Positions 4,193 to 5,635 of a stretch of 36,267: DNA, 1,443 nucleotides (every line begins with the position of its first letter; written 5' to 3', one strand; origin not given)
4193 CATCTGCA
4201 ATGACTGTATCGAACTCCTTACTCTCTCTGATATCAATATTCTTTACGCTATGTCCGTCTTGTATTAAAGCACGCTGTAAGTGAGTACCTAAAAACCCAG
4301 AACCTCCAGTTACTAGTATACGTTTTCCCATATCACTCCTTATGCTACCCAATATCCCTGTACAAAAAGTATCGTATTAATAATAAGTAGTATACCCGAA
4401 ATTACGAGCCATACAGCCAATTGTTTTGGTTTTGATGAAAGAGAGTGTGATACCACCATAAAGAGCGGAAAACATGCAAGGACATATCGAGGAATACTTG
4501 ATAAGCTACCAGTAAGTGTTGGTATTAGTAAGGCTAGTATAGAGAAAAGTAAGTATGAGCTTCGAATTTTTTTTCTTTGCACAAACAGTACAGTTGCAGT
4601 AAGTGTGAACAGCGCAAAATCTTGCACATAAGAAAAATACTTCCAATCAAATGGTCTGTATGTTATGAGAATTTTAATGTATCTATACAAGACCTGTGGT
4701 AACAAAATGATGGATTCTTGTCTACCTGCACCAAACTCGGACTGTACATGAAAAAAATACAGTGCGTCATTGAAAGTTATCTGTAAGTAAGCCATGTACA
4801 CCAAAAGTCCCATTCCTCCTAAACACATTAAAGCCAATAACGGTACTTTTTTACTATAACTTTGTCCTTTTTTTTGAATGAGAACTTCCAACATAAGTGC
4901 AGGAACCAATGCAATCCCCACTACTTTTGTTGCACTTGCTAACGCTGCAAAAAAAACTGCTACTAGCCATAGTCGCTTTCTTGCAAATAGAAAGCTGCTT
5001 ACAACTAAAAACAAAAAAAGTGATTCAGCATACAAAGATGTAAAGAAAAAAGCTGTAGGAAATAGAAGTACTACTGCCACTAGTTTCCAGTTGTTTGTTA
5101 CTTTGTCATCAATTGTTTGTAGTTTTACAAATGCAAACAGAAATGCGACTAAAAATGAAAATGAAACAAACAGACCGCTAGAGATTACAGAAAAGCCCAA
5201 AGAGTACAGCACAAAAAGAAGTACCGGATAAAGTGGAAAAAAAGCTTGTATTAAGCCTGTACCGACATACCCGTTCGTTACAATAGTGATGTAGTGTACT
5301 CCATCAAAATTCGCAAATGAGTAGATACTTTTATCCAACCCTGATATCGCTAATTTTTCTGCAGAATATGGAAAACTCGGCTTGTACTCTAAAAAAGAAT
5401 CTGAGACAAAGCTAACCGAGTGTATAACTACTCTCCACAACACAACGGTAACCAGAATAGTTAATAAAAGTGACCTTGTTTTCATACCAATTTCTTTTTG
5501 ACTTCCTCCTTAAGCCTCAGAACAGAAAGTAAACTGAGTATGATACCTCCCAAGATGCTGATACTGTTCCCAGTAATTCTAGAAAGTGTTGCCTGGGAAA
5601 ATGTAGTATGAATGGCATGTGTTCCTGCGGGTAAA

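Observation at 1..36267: One 36-kb locus encodes at least 13 GT-C-like membrane glycosyltransferases: an extracytoplasmic glycan assembly line?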

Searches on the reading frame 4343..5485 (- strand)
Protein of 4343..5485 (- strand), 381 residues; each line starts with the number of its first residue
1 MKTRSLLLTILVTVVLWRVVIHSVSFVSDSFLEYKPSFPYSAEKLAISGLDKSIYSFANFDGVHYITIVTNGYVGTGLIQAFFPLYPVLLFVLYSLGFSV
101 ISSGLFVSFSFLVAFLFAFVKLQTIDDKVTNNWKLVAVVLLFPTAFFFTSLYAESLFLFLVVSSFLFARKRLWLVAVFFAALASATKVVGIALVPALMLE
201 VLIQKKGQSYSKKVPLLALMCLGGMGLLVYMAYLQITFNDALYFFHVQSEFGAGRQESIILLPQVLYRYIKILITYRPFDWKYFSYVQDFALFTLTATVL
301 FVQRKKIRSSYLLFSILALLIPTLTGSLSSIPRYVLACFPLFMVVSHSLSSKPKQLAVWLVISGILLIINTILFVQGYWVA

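Call 3: search_protein_families(library=pfam, max_evalue=0.01, proteins=[window:4343-5485:-])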
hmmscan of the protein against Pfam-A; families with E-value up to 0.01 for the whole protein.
window:4343-5485:- (381 aa): 0 families

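Call 8: search_protein_families(library=ncbifam, max_evalue=0.1, proteins=[window:4343-5485:-])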
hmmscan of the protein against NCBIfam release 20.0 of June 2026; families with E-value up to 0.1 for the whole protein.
window:4343-5485:- (381 aa): 1 family
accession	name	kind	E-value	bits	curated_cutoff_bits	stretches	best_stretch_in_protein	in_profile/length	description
NF046093.1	AZOBR_p60025_fam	subfamily_domain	9e-06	25.1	150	1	84-208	95-218/232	AZOBR_p60025 family cell surface glycopolymer formation protein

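Call 9: search_protein_families(library=pfam, max_evalue=10, proteins=[window:4343-5485:-])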
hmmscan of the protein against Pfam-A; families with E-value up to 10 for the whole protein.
window:4343-5485:- (381 aa): 0 families

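Call 21: find_homologous_proteins(query=window:4343-5485:-, max_evalue=0.00001)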
Query window:4343-5485:- (381 aa): 1778 proteins with E <= 0.00001 among 8000 candidates; the best 120 are listed.
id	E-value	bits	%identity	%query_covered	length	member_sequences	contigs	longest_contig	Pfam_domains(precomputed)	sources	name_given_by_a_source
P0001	2.8e-229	779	97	100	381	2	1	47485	-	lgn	-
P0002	5.0e-133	462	61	100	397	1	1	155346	-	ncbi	-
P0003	1.6e-103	365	53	94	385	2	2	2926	PF09594.17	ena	-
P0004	2.7e-103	364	51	98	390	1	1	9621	-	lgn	-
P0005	1.2e-102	362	51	98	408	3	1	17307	-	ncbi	-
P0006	1.0e-101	359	50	100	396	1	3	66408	PF04188.19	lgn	-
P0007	1.1e-101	359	52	98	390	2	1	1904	-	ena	-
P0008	1.4e-101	359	50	100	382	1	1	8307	-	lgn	-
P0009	3.9e-101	357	50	96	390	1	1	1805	-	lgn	-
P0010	1.9e-100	355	49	100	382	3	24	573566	-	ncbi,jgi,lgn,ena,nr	ncbi:MAG: hypothetical protein UY13_C0002G0296 [Candidatus Pacebacteria bacterium GW2011_GWB1_47_8]|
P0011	3.9e-100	354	49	97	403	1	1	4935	-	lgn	-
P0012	6.0e-100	353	49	100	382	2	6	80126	-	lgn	-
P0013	2.0e-99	352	51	96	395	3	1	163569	PF04188.19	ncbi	-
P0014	2.8e-99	351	49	99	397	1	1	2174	PF04188.19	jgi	-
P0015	3.5e-98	348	47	100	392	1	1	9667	PF04188.19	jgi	jgi:hypothetical protein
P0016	1.4e-97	346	47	98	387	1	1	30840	PF04188.19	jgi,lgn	jgi:Gpi18-like mannosyltransferase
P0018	2.1e-97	345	46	99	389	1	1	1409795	PF04188.19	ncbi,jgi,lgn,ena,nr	ncbi:MAG TPA: mannosyltransferase family protein [Vitreimonas sp.]|nr:mannosyltransferase family pro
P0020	1.2e-96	342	49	100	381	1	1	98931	PF04188.19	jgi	jgi:hypothetical protein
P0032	1.4e-95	339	49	99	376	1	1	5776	PF04188.19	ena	-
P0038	5.3e-95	337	49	98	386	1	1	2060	PF04188.19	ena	-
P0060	2.1e-92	329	45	96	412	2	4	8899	PF04188.19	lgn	-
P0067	1.5e-91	326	47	96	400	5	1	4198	PF04188.19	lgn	-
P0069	1.9e-91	325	50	98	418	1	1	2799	PF04188.19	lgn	-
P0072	2.3e-91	325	48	100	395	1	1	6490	PF04188.19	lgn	-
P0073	2.8e-91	325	47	94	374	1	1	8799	PF04188.19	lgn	-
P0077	7.3e-91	323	46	99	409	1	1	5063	PF04188.19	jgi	-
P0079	1.1e-90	323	43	98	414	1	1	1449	PF04188.19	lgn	-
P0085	3.2e-90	321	48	100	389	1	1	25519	PF04188.19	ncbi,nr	ncbi:MAG: hypothetical protein GF381_00870 [Candidatus Pacebacteria bacterium]|nr:hypothetical prote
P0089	8.0e-90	320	48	99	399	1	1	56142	PF04188.19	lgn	-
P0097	2.9e-89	318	47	93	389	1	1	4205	PF04188.19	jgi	jgi:hypothetical protein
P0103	7.1e-89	317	47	96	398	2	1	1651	PF04188.19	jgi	-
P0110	1.7e-88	316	45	100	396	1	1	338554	PF04188.19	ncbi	-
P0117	4.6e-88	314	45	96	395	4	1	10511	PF04188.19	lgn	-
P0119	5.0e-88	314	46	98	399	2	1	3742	PF04188.19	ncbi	-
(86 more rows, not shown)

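Call 22: find_encoding_contigs(protein=P0001, flank=10000, max_places=3)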
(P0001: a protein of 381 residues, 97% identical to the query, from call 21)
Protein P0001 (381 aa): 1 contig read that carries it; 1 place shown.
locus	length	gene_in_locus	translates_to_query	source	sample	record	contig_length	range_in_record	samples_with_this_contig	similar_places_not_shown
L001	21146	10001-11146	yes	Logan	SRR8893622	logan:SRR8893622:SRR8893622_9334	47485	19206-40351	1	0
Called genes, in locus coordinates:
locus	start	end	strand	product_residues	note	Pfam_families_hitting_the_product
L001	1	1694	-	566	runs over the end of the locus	PF10131:PTPS_related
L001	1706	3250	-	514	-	-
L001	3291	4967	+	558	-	-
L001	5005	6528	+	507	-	-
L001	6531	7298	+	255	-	PF00535:Glycos_transf_2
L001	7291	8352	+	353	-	PF13439:Glyco_transf_4, PF13579:Glyco_trans_4_4 (weak), PF00534:Glycos_transf_1, PF13692:Glyco_trans_1_4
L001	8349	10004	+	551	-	-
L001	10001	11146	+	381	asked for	-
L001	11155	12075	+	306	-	PF01073:3Beta_HSD, PF01370:Epimerase, PF04321:RmlD_sub_bind, PF05368:NmrA (faint), PF13460:NAD_binding_10, PF16363:GDP_Man_Dehyd, PF02719:Polysacc_synt_2, PF07993:NAD_binding_4 (weak)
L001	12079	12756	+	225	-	PF00535:Glycos_transf_2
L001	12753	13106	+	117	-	PF10066:DUF2304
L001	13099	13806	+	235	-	PF00535:Glycos_transf_2, PF10111:Glyco_tranf_2_2, PF13641:Glyco_tranf_2_3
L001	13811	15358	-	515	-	-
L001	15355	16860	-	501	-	-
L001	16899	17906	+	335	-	PF01073:3Beta_HSD, PF01370:Epimerase, PF02719:Polysacc_synt_2, PF04321:RmlD_sub_bind, PF05368:NmrA, PF07993:NAD_binding_4, PF13460:NAD_binding_10, PF16363:GDP_Man_Dehyd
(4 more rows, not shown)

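Call 23: find_encoding_contigs(protein=P0002, flank=10000, max_places=3)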
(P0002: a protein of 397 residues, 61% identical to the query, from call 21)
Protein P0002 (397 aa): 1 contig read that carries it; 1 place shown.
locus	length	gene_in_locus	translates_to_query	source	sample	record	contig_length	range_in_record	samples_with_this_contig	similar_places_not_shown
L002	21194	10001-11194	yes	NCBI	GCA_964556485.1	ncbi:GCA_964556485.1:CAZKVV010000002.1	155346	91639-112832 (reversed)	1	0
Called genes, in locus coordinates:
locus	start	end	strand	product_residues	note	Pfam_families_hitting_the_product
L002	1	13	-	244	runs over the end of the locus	PF00535:Glycos_transf_2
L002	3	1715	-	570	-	-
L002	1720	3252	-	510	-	-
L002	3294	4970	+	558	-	-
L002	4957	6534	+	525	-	PF13231:PMT_2 (weak)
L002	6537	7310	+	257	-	PF00535:Glycos_transf_2, PF13641:Glyco_tranf_2_3 (weak)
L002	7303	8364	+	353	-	PF13439:Glyco_transf_4, PF13579:Glyco_trans_4_4 (weak), PF00534:Glycos_transf_1, PF13692:Glyco_trans_1_4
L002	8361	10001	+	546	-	PF10131:PTPS_related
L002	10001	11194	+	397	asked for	-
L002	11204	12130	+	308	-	PF01073:3Beta_HSD, PF01370:Epimerase, PF02719:Polysacc_synt_2, PF04321:RmlD_sub_bind, PF05368:NmrA (weak), PF13460:NAD_binding_10, PF16363:GDP_Man_Dehyd, PF07993:NAD_binding_4 (weak)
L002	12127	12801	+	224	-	PF00535:Glycos_transf_2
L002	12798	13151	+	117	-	PF10066:DUF2304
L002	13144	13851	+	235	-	PF00535:Glycos_transf_2, PF10111:Glyco_tranf_2_2 (weak), PF13641:Glyco_tranf_2_3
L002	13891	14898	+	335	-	PF01073:3Beta_HSD, PF01370:Epimerase, PF02719:Polysacc_synt_2, PF04321:RmlD_sub_bind, PF05368:NmrA, PF13460:NAD_binding_10, PF16363:GDP_Man_Dehyd, PF07993:NAD_binding_4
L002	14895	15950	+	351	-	PF00535:Glycos_transf_2, PF10111:Glyco_tranf_2_2, PF13641:Glyco_tranf_2_3, PF13632:Glyco_trans_2_3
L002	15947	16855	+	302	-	PF01073:3Beta_HSD, PF01370:Epimerase, PF02719:Polysacc_synt_2, PF04321:RmlD_sub_bind, PF16363:GDP_Man_Dehyd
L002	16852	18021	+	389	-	PF13439:Glyco_transf_4, PF13579:Glyco_trans_4_4, PF20706:GT4-conflict, PF00534:Glycos_transf_1, PF13692:Glyco_trans_1_4, PF13524:Glyco_trans_1_2 (weak)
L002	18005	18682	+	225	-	PF05050:Methyltransf_21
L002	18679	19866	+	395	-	PF13439:Glyco_transf_4 (weak), PF00534:Glycos_transf_1, PF13692:Glyco_trans_1_4, PF13524:Glyco_trans_1_2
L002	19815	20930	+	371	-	PF02350:Epimerase_2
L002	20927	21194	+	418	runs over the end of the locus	PF03721:UDPG_MGDP_dh_N, PF00984:UDPG_MGDP_dh, PF03720:UDPG_MGDP_dh_C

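Call 51: predict_structure(alignment_id=A5)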
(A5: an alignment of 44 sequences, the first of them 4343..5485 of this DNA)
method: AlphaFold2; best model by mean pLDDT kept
length: 381 residues; sequences in the alignment: 44
mean_pLDDT: 92.0   pTM: 0.92
mean pLDDT of the five models: 92.0, 91.6, 91.5, 90.7, 89.9
residues with pLDDT >= 90: 299; 70-90: 63; 50-70: 19; < 50: 0
segments of 3 or more residues with pLDDT < 50: none
pLDDT, mean of each block of 10 residues (from residue 1): 88 98 97 83 82 91 91 78 93 96 97 98 85 94 97 97 98 98 96 98 94 96 97 93 78 66 92 90 92 96 97 97 85 95 95 96 97 90 56
secondary structure, 60 per line:
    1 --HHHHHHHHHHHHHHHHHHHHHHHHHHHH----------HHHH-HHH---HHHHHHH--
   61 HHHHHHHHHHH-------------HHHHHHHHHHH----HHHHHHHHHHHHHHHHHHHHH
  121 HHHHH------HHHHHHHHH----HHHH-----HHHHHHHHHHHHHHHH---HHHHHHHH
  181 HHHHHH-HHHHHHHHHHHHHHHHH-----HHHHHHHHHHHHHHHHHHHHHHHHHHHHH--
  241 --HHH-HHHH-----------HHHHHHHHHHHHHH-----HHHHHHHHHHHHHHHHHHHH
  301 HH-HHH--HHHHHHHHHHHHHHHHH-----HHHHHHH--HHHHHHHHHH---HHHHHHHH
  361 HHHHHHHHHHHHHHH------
elements in order: H3-30 H41-44 H52-58 H61-71 H85-95 H100-125 H132-140 H145-148 H154-169 H173-186 H188-204 H210-238 H247-250 H262-275 H281-302 H309-325 H331-337 H340-349 H353-375

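Call 54: fold_search(model_id=the predicted structure, library=pdb)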
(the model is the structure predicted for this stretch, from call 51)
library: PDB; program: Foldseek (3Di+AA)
matches with E <= 10: 205; with E <= 0.001: 0
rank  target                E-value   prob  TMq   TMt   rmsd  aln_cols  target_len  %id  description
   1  8age_A                1.4e-03  1.00  0.45  0.30  11.5       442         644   14  Structure of yeast oligosaccharylransferase complex with acceptor peptide bound (released 2022-12-07)
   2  9s6t_A                1.5e-03  1.00  0.46  0.39   9.0       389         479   14  Ternary cryo-EM structure of chicken ALG12 with Dol25-PP-GlcNAc2Man7, Dol25-P-Man, and Fab (released 2026-03-18)
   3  7oci_F                1.7e-03  1.00  0.47  0.31  13.1       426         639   15  Cryo-EM structure of yeast Ost6p containing oligosaccharyltransferase complex (released 2022-02-16)
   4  8agb_A                2.0e-03  1.00  0.41  0.28  13.1       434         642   13  Structure of yeast oligosaccharylransferase complex with lipid-linked oligosaccharide bound (released 2022-12-07)
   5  8agc_A                2.0e-03  1.00  0.43  0.27  12.3       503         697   12  Structure of yeast oligosaccharylransferase complex with lipid-linked oligosaccharide and non-acceptor peptide bound (released 2022-12-07)
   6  6ezn_F                2.2e-03  1.00  0.44  0.29  13.6       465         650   13  Cryo-EM structure of the yeast oligosaccharyltransferase (OST) complex (released 2018-01-17)
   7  6gxc_A                4.5e-03  1.00  0.46  0.29   9.7       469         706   13  Bacterial oligosaccharyltransferase PglB in complex with an inhibitory peptide and a reactive lipid-linked oligosaccha (released 2018-11-14)
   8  8imx_U                5.2e-03  1.00  0.49  0.45  12.3       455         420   10  Cryo-EM structure of GPI-T with a chimeric GPI-anchored protein (released 2023-08-16)
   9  5ogl_A                5.9e-03  1.00  0.44  0.28  10.4       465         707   13  Structure of bacterial oligosaccharyltransferase PglB in complex with an acceptor peptide and an lipid-linked oligosac (released 2017-10-25)
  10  8b6l_I                8.4e-03  1.00  0.46  0.29  14.1       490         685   13  Subtomogram average of the human Sec61-TRAP-OSTA-translocon (released 2022-12-07)
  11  6s7t_A                8.8e-03  1.00  0.48  0.30  13.0       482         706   12  Cryo-EM structure of human oligosaccharyltransferase complex OST-B (released 2019-12-18)
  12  7bvc_A                9.6e-03  1.00  0.49  0.20  15.2       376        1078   16  Cryo-EM structure of Mycobacterium smegmatis arabinosyltransferase EmbA-EmbB-AcpM2 in complex with ethambutol (released 2020-04-29)
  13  6ftg_5                1.0e-02  1.00  0.43  0.30  14.7       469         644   14  Subtomogram average of OST-containing ribosome-translocon complexes from canine rough microsomal membranes (released 2018-03-21)
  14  6c26_A                1.1e-02  1.00  0.40  0.26  13.7       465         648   13  The Cryo-EM structure of a eukaryotic oligosaccharyl transferase complex (released 2018-01-31)
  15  9n9j_I                1.2e-02  1.00  0.42  0.27  14.1       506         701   12  Structure of a GRP94 folding intermediate engaged with a CCDC134- and FKBP11-bound secretory translocon (released 2025-11-19)
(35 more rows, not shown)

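Call 65: find_encoding_contigs(protein=P0010, flank=10000, max_places=1)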
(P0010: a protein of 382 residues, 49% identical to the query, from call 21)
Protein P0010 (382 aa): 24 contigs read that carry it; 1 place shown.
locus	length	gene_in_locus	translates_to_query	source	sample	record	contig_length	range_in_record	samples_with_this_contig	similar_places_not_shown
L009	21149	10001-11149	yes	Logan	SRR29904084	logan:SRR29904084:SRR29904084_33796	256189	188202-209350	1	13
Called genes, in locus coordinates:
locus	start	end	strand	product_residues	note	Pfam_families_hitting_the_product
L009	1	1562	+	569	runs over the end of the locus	-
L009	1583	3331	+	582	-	PF03485:Arg_tRNA_synt_N, PF00750:tRNA-synt_1d, PF05746:DALR_1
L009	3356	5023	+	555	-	PF13231:PMT_2 (weak)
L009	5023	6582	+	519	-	PF13231:PMT_2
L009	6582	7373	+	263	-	PF00535:Glycos_transf_2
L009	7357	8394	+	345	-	PF13579:Glyco_trans_4_4 (weak), PF13439:Glyco_transf_4, PF00534:Glycos_transf_1, PF13692:Glyco_trans_1_4, PF13524:Glyco_trans_1_2 (weak), PF20706:GT4-conflict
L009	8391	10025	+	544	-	PF10131:PTPS_related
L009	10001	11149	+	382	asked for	-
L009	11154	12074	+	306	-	PF01073:3Beta_HSD, PF01370:Epimerase, PF02719:Polysacc_synt_2, PF04321:RmlD_sub_bind, PF05368:NmrA (weak), PF16363:GDP_Man_Dehyd, PF07993:NAD_binding_4 (weak)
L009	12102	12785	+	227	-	PF00535:Glycos_transf_2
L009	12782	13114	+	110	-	PF10066:DUF2304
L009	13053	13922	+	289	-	PF00535:Glycos_transf_2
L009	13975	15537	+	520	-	-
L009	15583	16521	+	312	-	PF01073:3Beta_HSD (faint), PF01370:Epimerase, PF02719:Polysacc_synt_2 (faint), PF16363:GDP_Man_Dehyd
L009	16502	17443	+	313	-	PF13641:Glyco_tranf_2_3 (weak), PF00535:Glycos_transf_2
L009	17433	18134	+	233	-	PF01209:Ubie_methyltran, PF05148:Methyltransf_8 (weak), PF03141:Methyltransf_29, PF13489:Methyltransf_23, PF13847:Methyltransf_31, PF08241:Methyltransf_11, PF08242:Methyltransf_12, PF13649:Methyltransf_25, +1 more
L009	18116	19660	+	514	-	-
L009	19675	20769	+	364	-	-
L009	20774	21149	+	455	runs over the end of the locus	-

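Call 66: find_encoding_contigs(protein=P0018, flank=10000, max_places=1)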
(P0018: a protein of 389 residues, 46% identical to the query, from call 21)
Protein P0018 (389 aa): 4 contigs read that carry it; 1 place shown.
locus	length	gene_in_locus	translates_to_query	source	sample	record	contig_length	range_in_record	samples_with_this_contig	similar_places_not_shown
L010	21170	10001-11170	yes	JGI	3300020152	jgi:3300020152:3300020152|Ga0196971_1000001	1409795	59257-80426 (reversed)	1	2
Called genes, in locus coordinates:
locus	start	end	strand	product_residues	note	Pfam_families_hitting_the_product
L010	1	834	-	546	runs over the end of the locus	-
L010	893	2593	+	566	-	PF13231:PMT_2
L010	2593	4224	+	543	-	PF13231:PMT_2 (weak)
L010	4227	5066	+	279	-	PF00892:EamA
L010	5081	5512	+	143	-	PF00293:NUDIX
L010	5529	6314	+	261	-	PF00535:Glycos_transf_2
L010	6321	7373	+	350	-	PF13439:Glyco_transf_4, PF13579:Glyco_trans_4_4, PF00534:Glycos_transf_1, PF13692:Glyco_trans_1_4, PF20706:GT4-conflict (weak)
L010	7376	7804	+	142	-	PF00293:NUDIX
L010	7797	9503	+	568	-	-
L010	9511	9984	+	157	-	PF00583:Acetyltransf_1, PF13673:Acetyltransf_10 (weak), PF13508:Acetyltransf_7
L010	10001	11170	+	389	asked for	PF04188:Mannosyl_trans2 (weak)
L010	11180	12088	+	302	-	PF01073:3Beta_HSD, PF01370:Epimerase, PF02719:Polysacc_synt_2, PF04321:RmlD_sub_bind, PF07993:NAD_binding_4 (faint), PF13460:NAD_binding_10, PF16363:GDP_Man_Dehyd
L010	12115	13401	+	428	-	PF01943:Polysacc_synt, PF13440:Polysacc_synt_3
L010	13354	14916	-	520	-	PF00535:Glycos_transf_2, PF10111:Glyco_tranf_2_2 (faint), PF02709:Glyco_transf_7C (weak), PF13641:Glyco_tranf_2_3, PF00535:Glycos_transf_2, PF13632:Glyco_trans_2_3 (weak)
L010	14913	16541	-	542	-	PF13231:PMT_2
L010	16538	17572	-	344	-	-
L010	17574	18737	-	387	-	PF00534:Glycos_transf_1, PF13692:Glyco_trans_1_4, PF26337:Gtf3_C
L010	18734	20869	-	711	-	-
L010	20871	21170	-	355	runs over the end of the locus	PF00535:Glycos_transf_2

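Call 85: search_protein_families(library=pfam, max_evalue=0.01, proteins=[L009:13975-15534:+, L009:18116-19657:+, L010:14916-16541:-])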
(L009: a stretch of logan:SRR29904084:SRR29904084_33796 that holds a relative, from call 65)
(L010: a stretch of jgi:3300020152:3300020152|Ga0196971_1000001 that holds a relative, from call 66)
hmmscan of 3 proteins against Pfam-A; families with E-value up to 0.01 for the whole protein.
L009:13975-15534:+ (520 aa): 0 families

L009:18116-19657:+ (514 aa): 0 families

L010:14916-16541:- (542 aa): 1 family
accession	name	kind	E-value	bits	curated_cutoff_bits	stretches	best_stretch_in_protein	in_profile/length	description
PF13231.12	PMT_2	-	6.6e-08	33.4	26.1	1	70-225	6-158/160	Dolichyl-phosphate-mannose-protein mannosyltransferase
